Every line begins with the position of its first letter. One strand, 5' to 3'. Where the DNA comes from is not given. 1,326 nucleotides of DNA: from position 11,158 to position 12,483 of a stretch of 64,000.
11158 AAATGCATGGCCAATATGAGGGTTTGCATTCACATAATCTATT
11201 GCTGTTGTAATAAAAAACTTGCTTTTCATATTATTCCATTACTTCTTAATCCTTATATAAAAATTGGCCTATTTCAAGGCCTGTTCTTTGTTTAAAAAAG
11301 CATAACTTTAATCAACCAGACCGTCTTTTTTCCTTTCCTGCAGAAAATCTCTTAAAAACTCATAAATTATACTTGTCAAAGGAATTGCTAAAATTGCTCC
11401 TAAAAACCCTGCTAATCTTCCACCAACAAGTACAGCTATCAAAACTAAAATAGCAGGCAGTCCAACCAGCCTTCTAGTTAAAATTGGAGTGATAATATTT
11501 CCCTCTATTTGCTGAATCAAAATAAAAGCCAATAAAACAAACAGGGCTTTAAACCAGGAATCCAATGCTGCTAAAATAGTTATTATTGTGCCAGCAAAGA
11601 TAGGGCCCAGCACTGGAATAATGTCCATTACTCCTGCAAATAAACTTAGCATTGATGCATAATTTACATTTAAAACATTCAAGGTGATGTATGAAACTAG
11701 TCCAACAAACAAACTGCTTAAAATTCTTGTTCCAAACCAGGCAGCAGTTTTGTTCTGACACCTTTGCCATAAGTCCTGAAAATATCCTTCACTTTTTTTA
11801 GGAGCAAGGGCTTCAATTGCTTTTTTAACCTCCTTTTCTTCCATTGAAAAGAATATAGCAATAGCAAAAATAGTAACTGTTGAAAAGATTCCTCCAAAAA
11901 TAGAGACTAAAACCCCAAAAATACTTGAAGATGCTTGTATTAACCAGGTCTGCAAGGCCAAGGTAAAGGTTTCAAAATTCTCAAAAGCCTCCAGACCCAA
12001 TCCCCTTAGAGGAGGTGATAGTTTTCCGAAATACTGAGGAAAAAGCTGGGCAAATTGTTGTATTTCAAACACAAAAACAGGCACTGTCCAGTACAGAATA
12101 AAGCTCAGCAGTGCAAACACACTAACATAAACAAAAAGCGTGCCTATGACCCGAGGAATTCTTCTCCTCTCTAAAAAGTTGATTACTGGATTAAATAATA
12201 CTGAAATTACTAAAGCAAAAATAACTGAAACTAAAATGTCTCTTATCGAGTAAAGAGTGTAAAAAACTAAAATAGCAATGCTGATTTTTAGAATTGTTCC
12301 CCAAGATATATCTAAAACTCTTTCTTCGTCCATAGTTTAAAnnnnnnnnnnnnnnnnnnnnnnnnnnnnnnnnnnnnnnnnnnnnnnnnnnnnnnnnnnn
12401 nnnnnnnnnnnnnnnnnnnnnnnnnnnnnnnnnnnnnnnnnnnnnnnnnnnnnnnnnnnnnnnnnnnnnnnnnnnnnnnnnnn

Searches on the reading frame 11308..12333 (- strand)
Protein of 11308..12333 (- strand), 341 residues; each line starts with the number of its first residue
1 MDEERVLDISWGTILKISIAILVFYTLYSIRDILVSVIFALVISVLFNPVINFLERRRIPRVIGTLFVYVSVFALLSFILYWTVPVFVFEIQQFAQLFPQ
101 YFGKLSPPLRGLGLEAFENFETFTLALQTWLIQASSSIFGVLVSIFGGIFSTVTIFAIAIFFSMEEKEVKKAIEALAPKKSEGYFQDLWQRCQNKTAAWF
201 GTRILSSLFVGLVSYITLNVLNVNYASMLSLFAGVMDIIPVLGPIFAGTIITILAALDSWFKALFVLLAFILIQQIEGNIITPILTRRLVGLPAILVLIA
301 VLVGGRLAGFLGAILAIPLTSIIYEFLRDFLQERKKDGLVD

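Call 47: search_protein_families(library=pfam, proteins=[window:11308-12333:-], max_evalue=0.0001)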
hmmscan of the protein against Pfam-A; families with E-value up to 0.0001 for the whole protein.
window:11308-12333:- (341 aa): 1 family
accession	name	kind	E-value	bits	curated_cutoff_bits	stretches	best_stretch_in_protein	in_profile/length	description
PF01594.21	AI-2E_transport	-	3.6e-58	197.7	34.3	1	17-329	4-325/327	AI-2E family transporter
